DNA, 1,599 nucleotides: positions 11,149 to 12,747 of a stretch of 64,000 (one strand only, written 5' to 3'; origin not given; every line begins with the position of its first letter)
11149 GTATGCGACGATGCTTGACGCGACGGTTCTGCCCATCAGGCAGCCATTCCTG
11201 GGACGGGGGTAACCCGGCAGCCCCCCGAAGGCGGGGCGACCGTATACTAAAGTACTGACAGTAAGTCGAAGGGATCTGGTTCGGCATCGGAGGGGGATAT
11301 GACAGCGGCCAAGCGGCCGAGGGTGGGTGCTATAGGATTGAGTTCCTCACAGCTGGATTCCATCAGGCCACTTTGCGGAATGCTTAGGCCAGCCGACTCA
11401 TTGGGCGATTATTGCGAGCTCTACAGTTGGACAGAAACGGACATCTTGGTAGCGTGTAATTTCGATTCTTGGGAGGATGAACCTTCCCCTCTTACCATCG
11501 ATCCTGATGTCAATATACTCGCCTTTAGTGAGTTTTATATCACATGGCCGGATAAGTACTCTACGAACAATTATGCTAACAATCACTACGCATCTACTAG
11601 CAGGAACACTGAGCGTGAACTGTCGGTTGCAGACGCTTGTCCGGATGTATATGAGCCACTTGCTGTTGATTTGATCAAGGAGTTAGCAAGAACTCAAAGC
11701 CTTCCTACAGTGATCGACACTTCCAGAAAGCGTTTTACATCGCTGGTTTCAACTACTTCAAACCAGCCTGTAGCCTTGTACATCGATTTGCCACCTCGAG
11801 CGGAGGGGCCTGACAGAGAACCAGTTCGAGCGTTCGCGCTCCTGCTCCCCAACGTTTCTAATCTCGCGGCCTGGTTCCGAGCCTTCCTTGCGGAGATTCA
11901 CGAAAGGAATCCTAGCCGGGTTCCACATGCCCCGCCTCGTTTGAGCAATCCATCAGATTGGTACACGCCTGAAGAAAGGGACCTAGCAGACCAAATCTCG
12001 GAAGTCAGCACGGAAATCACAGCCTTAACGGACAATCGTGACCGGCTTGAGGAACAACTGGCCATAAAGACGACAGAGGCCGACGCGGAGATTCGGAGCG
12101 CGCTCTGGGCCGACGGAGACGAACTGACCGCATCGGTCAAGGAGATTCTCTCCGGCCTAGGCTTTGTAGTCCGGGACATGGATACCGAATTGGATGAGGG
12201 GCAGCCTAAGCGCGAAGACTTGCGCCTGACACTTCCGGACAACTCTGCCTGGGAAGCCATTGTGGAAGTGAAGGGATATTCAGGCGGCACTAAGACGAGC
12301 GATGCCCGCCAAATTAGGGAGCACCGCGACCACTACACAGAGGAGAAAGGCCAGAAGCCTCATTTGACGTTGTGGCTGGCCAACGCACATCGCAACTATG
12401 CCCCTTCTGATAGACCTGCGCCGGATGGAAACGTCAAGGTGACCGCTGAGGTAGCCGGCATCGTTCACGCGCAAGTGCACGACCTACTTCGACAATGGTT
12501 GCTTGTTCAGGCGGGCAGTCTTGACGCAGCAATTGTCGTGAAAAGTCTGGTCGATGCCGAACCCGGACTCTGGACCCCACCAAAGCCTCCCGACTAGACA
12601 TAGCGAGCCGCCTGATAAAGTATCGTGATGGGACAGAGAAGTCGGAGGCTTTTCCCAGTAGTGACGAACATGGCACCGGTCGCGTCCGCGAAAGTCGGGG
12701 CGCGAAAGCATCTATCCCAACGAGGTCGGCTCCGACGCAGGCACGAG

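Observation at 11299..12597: Island gene A: 432-aa protein with a coiled-coil middle and a PD-x11-EVK nuclease-like C-terminus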

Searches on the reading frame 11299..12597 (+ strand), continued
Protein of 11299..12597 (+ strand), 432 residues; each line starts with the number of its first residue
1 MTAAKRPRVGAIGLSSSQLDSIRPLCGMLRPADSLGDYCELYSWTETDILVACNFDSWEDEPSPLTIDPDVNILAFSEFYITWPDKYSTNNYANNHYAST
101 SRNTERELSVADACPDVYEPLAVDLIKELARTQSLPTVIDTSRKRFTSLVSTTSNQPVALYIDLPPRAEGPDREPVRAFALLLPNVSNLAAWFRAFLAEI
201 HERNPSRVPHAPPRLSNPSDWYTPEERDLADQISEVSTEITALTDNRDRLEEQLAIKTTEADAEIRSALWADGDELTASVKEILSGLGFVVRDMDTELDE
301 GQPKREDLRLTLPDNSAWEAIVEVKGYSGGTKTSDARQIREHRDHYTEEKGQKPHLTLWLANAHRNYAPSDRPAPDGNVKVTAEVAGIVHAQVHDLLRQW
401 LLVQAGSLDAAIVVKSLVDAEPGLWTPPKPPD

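Call 85: search_dna_similar(query=P0207, collection=plasmids, mode=protein, max_evalue=1e-10, max_rows=15)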
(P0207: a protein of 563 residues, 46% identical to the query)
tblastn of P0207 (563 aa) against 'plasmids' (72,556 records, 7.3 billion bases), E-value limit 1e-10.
Records with a match: 16; places in all: 17; records where one place covers at least 80% of the query: 7.
Best place of each record, by identity: 90-95% 1; 80-90% 1; <60% 14.
By first word of the organism name: Pantoea 10; Klebsiella 4; Serratia 1; Synechocystis 1.
By predicted mobility (MOB-suite, as given by PLSDB): non-mobilizable 14; conjugative 1; mobilizable 1.
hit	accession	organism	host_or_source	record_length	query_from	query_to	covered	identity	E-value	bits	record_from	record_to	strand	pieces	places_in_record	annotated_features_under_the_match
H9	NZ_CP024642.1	Klebsiella michiganensis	Homo sapiens,sputum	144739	1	563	100%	90.1%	0e+0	1030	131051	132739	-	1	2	hypothetical protein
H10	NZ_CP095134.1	Klebsiella pneumoniae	Homo sapiens,Cell culture,Chronic wound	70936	1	563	100%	81.2%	0e+0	922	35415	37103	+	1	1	hypothetical protein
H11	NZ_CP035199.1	Klebsiella pneumoniae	Homo sapiens,stool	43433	7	562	99%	46.5%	8e-149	480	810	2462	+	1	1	hypothetical protein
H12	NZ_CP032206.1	Klebsiella pneumoniae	-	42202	1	562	100%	45.6%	3e-146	473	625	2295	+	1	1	hypothetical protein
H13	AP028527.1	Serratia marcescens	Homo sapiens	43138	1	562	100%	45.6%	3e-146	473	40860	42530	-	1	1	hypothetical protein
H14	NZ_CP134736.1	Pantoea agglomerans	cell culture,Water from main ditch ...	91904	1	562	100%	40.3%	1e-112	376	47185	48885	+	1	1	hypothetical protein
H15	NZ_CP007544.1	Synechocystis sp. PCC 6714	-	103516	56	560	90%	29.0%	1e-42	171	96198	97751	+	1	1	hypothetical protein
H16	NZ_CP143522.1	Pantoea agglomerans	-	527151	450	563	20%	40.2%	2e-14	84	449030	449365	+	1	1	hypothetical protein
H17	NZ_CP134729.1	Pantoea agglomerans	cell culture,stem [BTO:0001300],Rubus ...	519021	450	563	20%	39.3%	3e-14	84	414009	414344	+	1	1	hypothetical protein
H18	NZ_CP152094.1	Pantoea agglomerans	-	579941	450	563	20%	39.3%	8e-14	82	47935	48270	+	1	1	hypothetical protein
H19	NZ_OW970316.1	Pantoea agglomerans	Olive knot caused by Pseudomonas ...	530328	450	563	20%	38.5%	5e-14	83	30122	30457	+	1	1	hypothetical protein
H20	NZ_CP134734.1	Pantoea agglomerans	cell culture,Water from main ditch ...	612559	450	563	20%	38.5%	1e-13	82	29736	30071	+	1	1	none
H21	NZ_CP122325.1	Pantoea agglomerans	Beta vulgaris,whole organism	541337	450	563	20%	38.5%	2e-13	81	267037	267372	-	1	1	hypothetical protein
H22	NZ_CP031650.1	Pantoea agglomerans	soil core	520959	455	563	19%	39.5%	1e-13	82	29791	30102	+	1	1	hypothetical protein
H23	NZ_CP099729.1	Pantoea agglomerans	cell culture,Rotten Potato Tubers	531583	455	563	19%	39.5%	1e-13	82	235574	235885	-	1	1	hypothetical protein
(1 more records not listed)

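Call 94: find_related_loci(query=A1, collection=viral_contigs, flank=8000)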
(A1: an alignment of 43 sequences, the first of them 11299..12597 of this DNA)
Query A1 (432 aa) in viral_contigs; peptide patterns used: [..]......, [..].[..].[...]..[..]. (x = any residue, [..] = any of these).
80 stretches matched a pattern, but none encodes a relative of the query by tblastn (E <= 1e-3).

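Call 95: find_related_loci(query=A4, collection=viral_contigs, flank=8000)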
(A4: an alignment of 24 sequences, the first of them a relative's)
Query A4 (563 aa) in viral_contigs; peptide patterns used: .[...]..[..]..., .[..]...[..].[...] (x = any residue, [..] = any of these).
53 stretches matched a pattern; 21 encode a relative of the query (tblastn E <= 1e-3); 21 distinct loci.
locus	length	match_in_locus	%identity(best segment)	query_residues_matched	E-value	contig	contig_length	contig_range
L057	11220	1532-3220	91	1-563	0e+0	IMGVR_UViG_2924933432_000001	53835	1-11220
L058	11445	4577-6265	77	1-563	0e+0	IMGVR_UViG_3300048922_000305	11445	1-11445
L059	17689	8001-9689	77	1-563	0e+0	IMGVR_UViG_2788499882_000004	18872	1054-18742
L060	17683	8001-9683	58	1-562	0e+0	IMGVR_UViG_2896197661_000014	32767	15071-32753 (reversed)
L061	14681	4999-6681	48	1-562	3e-161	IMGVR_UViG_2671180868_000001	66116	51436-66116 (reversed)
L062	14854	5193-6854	45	7-562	1e-144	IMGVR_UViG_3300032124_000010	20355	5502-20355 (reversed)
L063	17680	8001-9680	45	1-562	9e-143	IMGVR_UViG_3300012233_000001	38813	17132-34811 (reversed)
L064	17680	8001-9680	44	1-562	2e-142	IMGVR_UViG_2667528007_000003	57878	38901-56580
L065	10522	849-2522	44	1-562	9e-142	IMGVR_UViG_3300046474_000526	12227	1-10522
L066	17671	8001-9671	42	1-562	3e-140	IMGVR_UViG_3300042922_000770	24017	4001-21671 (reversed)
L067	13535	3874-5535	43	7-562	4e-136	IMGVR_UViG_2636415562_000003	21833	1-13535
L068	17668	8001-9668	40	1-561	1e-121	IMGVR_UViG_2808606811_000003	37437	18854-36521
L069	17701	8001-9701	40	1-562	3e-119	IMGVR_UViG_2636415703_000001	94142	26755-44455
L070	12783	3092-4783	38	8-559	4e-109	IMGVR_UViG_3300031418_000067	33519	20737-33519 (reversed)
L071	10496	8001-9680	44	1-562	2e-141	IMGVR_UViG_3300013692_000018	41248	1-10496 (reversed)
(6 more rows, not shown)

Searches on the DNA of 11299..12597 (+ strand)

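Call 82: search_dna_similar(query=L054:8001-9692:+, collection=ecoli_genomes, mode=distant, max_rows=12)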
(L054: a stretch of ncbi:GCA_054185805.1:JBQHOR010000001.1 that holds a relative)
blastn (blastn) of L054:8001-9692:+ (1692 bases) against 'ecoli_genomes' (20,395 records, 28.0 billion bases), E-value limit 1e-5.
No match.
